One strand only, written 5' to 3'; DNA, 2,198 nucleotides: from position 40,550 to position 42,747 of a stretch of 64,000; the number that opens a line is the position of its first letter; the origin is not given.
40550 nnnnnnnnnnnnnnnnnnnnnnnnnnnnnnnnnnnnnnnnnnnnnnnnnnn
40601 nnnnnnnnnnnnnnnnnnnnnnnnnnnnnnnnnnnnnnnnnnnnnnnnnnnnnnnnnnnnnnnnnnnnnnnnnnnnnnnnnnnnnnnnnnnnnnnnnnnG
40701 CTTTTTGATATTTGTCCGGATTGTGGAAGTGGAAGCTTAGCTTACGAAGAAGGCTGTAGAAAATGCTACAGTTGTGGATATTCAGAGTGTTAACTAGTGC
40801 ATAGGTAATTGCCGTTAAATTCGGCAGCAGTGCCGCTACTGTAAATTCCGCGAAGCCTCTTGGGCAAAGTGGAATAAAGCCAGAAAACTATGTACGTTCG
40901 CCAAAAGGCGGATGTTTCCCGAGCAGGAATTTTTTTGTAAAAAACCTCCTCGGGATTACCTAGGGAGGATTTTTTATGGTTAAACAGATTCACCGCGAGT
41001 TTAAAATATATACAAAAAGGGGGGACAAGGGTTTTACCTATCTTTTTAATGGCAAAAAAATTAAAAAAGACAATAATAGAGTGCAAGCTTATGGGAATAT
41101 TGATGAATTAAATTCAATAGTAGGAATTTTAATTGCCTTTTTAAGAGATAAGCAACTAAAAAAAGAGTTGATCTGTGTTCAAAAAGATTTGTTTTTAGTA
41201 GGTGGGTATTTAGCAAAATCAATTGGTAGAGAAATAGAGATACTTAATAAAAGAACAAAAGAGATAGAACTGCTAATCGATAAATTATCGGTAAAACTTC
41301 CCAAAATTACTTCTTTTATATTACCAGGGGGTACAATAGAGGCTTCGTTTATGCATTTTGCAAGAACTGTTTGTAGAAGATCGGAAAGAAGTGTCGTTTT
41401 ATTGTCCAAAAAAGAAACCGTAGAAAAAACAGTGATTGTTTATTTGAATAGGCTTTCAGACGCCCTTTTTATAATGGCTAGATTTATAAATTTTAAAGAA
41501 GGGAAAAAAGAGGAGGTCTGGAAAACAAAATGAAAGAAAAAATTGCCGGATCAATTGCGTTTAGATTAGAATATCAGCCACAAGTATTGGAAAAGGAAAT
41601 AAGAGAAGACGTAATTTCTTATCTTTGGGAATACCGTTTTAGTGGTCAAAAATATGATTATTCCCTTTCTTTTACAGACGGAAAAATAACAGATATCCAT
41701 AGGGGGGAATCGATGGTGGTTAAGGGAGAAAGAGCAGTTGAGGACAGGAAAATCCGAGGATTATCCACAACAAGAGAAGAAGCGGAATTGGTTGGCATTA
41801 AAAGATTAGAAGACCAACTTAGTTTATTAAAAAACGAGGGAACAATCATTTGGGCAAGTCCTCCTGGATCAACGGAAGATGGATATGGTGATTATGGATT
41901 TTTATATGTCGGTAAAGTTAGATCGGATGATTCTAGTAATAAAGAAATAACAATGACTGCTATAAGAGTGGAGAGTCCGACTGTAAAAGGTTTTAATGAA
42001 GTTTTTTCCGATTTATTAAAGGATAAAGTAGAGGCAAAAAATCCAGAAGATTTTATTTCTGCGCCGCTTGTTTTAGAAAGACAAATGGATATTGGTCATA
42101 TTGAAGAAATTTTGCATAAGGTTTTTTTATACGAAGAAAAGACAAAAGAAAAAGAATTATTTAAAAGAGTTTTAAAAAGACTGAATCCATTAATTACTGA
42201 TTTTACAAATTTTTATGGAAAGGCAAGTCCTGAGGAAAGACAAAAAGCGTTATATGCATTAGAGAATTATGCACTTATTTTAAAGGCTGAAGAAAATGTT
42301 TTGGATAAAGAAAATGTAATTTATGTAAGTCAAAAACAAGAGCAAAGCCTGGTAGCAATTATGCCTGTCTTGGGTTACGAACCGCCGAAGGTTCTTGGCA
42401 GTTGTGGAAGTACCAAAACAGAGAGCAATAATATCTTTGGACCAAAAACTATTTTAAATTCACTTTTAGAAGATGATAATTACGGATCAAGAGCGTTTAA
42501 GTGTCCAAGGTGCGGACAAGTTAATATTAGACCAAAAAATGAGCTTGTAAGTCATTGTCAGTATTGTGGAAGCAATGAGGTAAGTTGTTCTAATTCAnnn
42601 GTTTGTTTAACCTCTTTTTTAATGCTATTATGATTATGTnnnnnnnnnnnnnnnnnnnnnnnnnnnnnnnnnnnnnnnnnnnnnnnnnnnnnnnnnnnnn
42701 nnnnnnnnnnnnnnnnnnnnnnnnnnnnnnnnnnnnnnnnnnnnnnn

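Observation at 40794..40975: Possible cobalamin riboswitch between B12-dependent nrdJ and a PduO-type adenosyltransferase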

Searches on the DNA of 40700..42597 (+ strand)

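Call 4: search_rna_families(source=window, start=40700, end=41050, threshold=evalue, max_evalue=10, show_alignments=5)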
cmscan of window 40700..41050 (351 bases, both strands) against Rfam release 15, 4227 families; matches with E-value up to 10: 7.
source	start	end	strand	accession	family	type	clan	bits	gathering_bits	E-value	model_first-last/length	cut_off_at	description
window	40768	40906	+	RF00174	Cobalamin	Cis-reg; riboswitch;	CL00101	24.4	31.5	0.0002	1-189/189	no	Cobalamin riboswitch aptamer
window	40854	40977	+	RF00515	PyrR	Cis-reg;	-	18.1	54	3.8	1-115/115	no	PyrR binding site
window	40846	40936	+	RF00370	sroD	Gene; sRNA;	-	18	50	0.38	1-86/86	no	sroD RNA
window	41002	41050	-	RF02907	patAB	Cis-reg; leader;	-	17.4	92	3.6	12-57/57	5'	patAB leader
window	40935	40977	-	RF00900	mir-255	Gene; miRNA;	-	16.1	50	4.2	1-59/59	no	mir-255 microRNA precursor family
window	41019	41041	-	RF01101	TLS-PK6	Cis-reg;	-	14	44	3.6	1-40/40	no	Pseudoknot of tRNA-like structure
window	40906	40973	-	RF02852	Ysr206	Gene; sRNA;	-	11.1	124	1.8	26-96/312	no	Yersinia sRNA 206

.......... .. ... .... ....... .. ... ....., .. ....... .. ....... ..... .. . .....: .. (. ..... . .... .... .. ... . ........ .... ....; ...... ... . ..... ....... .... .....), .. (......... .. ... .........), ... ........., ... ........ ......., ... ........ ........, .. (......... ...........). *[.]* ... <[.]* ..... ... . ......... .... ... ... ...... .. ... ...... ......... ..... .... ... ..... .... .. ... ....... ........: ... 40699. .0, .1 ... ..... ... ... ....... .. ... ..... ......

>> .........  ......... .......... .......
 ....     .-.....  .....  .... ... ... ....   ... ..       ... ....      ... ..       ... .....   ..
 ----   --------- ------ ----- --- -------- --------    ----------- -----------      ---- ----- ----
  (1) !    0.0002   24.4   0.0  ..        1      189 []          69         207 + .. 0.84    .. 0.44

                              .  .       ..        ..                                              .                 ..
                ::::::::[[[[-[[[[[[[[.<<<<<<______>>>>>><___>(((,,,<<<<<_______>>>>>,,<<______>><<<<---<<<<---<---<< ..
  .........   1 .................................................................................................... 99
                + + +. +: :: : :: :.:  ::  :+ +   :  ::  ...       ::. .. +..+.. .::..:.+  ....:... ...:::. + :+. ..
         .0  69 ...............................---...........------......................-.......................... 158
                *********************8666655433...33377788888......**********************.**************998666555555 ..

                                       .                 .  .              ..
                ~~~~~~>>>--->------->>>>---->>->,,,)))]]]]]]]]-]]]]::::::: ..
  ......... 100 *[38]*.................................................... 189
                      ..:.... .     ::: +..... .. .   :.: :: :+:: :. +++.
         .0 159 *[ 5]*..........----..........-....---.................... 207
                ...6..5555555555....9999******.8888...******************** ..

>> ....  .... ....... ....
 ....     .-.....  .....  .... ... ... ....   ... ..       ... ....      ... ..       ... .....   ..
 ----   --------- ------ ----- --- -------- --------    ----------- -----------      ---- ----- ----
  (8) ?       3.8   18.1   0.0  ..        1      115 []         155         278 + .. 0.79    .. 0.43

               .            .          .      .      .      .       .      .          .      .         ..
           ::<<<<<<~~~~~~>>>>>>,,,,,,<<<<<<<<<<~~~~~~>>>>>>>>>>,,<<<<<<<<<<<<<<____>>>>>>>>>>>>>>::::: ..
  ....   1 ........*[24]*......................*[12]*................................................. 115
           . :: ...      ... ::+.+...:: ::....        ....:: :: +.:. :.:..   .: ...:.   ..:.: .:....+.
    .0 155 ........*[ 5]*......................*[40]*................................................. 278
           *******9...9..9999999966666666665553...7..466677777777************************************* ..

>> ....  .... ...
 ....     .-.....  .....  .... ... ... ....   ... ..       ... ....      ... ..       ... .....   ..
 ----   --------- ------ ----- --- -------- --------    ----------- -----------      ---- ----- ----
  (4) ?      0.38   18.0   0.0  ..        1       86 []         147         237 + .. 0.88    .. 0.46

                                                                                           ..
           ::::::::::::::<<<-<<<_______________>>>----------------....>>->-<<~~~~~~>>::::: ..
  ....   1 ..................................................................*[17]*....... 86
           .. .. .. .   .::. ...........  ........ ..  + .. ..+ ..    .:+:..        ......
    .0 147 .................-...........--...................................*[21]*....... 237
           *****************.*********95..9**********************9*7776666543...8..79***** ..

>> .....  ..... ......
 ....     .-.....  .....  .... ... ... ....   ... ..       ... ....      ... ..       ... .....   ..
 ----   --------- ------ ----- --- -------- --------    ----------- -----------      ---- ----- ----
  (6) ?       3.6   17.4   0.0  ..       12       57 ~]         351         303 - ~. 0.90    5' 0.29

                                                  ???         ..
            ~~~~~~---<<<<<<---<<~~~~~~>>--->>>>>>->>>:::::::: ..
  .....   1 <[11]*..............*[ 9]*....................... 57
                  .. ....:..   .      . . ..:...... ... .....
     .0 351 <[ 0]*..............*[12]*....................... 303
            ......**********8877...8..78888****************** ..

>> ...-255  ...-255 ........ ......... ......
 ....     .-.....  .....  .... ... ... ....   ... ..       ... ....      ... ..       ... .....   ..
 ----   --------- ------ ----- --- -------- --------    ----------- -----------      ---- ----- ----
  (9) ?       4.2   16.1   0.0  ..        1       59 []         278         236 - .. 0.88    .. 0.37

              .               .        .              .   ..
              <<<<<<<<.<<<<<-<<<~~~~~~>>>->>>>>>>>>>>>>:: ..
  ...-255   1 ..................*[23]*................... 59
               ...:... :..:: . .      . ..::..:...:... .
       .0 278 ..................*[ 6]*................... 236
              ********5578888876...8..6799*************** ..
